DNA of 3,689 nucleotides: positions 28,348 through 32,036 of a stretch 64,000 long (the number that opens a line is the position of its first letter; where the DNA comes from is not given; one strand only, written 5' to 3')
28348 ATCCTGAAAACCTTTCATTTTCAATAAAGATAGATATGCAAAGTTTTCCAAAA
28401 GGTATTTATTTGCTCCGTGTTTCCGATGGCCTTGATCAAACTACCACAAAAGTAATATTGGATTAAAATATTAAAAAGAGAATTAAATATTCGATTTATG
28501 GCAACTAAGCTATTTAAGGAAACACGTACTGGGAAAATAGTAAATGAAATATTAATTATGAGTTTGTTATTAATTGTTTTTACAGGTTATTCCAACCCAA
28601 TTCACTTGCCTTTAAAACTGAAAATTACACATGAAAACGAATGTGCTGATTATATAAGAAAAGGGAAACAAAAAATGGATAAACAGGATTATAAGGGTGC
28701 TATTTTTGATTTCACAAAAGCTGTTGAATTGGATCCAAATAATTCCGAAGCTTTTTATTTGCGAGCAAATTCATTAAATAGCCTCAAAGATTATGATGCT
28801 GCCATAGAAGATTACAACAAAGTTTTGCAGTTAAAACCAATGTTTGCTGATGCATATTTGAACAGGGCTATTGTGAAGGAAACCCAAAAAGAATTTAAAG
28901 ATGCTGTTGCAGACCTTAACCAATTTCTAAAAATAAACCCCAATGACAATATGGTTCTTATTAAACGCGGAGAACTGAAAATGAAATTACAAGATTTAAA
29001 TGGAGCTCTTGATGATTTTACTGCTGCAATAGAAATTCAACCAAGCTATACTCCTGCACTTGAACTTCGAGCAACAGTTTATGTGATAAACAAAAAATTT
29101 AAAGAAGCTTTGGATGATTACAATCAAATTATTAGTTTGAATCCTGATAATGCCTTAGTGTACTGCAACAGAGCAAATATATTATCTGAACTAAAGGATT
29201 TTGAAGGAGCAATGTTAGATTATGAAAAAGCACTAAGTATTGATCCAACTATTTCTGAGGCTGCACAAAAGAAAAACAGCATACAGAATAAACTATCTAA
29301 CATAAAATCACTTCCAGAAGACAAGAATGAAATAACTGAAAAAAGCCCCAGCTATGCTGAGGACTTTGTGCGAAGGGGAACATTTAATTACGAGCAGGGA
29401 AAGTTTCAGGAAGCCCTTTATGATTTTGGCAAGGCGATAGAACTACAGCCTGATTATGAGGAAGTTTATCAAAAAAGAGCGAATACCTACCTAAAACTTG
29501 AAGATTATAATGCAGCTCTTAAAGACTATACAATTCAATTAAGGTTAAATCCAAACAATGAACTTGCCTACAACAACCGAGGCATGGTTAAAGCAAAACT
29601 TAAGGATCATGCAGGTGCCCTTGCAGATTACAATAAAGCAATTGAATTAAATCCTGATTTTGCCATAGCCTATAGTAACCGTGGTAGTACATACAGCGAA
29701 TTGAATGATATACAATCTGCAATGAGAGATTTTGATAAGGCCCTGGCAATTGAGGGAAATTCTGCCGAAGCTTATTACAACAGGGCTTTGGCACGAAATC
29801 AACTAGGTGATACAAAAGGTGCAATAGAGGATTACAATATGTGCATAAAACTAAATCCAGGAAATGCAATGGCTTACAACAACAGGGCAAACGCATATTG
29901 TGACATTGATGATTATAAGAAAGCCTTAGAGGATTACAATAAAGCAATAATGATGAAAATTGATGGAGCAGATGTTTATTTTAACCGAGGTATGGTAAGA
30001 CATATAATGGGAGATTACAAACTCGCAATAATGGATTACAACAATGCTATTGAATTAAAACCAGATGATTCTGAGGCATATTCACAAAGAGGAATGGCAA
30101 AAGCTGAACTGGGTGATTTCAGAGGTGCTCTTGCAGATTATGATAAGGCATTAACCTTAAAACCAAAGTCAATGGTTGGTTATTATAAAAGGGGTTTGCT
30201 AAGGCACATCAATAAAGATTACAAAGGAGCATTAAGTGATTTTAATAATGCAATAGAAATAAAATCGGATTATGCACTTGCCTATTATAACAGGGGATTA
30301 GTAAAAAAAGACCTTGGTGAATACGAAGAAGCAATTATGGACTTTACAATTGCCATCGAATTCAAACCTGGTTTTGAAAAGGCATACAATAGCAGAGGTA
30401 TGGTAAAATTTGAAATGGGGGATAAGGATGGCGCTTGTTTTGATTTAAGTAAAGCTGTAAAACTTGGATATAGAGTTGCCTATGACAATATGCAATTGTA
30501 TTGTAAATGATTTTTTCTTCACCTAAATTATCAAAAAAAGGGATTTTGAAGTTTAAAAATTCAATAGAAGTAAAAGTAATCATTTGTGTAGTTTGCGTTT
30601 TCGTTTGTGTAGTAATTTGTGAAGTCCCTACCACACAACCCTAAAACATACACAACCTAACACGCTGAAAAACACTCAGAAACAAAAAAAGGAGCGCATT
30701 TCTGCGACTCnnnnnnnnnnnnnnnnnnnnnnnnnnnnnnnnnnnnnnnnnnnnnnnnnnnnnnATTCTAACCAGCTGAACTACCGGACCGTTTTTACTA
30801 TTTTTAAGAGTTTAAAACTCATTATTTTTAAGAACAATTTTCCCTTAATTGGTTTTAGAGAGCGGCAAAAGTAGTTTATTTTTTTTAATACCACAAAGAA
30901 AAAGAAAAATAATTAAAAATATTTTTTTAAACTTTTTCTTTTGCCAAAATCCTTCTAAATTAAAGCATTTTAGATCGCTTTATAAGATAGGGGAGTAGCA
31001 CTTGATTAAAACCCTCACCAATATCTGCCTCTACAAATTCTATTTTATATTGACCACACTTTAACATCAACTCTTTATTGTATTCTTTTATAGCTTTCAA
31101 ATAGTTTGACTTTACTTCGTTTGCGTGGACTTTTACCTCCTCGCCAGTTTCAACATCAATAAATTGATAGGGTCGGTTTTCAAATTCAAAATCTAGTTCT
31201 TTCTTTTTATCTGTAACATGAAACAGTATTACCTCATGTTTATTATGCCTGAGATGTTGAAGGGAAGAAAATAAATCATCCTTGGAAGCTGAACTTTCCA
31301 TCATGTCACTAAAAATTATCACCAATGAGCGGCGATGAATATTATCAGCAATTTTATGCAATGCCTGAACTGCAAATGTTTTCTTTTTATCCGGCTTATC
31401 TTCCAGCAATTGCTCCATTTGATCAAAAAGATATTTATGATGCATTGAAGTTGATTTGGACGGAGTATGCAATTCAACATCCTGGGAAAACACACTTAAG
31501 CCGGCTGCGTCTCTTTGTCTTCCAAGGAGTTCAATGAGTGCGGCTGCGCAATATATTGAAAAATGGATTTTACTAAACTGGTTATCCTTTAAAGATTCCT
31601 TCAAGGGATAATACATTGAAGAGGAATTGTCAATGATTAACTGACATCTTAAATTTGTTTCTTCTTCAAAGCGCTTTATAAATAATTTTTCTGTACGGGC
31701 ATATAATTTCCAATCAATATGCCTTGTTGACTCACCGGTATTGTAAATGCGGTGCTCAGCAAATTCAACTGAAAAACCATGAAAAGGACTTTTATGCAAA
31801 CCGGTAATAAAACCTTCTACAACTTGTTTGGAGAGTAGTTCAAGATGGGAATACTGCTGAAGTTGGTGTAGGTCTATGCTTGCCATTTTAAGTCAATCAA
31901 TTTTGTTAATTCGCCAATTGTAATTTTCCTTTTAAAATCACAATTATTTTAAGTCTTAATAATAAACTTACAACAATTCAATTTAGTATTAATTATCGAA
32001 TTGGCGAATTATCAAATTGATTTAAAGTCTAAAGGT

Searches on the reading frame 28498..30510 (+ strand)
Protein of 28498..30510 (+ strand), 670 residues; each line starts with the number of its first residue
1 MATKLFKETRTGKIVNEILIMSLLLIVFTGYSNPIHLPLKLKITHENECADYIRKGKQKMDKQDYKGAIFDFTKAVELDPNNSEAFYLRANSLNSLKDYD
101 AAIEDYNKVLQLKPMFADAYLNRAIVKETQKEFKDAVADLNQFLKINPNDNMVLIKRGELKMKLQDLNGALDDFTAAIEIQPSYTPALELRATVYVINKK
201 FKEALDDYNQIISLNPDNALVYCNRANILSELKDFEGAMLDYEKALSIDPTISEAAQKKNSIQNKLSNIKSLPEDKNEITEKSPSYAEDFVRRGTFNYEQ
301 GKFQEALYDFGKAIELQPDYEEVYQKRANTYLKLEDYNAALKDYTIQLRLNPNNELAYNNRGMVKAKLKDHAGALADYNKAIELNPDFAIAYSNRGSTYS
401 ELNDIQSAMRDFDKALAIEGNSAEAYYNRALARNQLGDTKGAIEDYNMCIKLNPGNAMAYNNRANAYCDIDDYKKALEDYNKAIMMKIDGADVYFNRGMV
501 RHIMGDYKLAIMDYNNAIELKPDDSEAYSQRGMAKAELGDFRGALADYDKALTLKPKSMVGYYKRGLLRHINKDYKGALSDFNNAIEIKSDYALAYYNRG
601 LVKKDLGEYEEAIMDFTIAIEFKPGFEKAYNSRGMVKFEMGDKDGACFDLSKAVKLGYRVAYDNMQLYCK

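Call 86: search_protein_families(library=pfam, proteins=[window:28498-30510:+], max_evalue=0.00001)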
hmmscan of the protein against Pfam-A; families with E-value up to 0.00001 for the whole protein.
window:28498-30510:+ (670 aa): 21 families
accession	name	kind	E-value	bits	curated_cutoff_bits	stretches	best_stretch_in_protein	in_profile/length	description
PF00515.34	TPR_1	-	1.3e-120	389.2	27.8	8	357-388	3-34/34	Tetratricopeptide repeat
PF13414.12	TPR_11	-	8.4e-93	304.3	26.8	7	91-127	2-38/42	TPR repeat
PF07719.23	TPR_2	-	7.6e-92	294.4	27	1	357-387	3-33/34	Tetratricopeptide repeat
PF13181.12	TPR_8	-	1.7e-78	252.6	25.7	1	221-251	3-33/34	Tetratricopeptide repeat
PF13431.12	TPR_17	-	4.7e-67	217.2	24.4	1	72-104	2-34/34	Tetratricopeptide repeat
PF13371.12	TPR_9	-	2.3e-60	201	35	2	399-457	5-63/73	Tetratricopeptide repeat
PF13432.12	TPR_16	-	1.3e-43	147.4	32.7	1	327-387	3-63/65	Tetratricopeptide repeat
PF13424.12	TPR_12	-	2.2e-37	127.5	30.1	0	357-418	5-74/77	Tetratricopeptide repeat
PF13428.12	TPR_14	-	1.2e-34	115.6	23.5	0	424-465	2-43/44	Tetratricopeptide repeat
PF14559.12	TPR_19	-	8e-28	97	25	0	299-342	3-46/68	Tetratricopeptide repeat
PF13174.12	TPR_6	-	8.2e-20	70.5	26.3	0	424-455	1-32/33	Tetratricopeptide repeat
PF13374.12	TPR_10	-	3.1e-17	62.4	27.5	0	390-418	3-31/42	Tetratricopeptide repeat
PF23914.1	TPR_CcmH_CycH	-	1.9e-15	57.5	42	0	347-456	42-154/158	Cytochrome c-type biogenesis protein H TPR domain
PF25575.1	TPR_BSK1_C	-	2e-13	50.7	42.2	0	150-218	41-110/118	Serine/threonine-protein kinase BSK1-like, TPR repeats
PF24575.1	TPR_Slam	-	1.4e-12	48.3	35.2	0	195-236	57-98/104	Surface lipoprotein assembly modifier, N-terminal TPR repeats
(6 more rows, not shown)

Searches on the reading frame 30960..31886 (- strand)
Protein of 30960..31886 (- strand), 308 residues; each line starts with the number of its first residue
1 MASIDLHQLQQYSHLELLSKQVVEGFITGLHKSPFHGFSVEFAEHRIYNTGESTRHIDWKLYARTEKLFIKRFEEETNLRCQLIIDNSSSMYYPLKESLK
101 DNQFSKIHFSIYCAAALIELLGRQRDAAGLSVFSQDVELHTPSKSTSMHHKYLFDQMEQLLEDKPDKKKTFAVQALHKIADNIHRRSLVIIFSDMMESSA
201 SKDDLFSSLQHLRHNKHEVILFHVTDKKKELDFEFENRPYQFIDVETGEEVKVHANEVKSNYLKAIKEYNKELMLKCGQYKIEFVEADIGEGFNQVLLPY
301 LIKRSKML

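Call 11: search_protein_families(library=pfam, proteins=[window:30960-31886:-], max_evalue=0.01)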
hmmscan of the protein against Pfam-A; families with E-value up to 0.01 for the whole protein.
window:30960-31886:- (308 aa): 2 families
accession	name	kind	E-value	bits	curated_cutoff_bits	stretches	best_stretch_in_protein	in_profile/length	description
PF01882.25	DUF58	-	2.2e-36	125.6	23.4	1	44-268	1-212/216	Protein of unknown function DUF58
PF13519.12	VWA_2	-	4.1e-05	24.6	27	1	83-194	3-105/107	von Willebrand factor type A domain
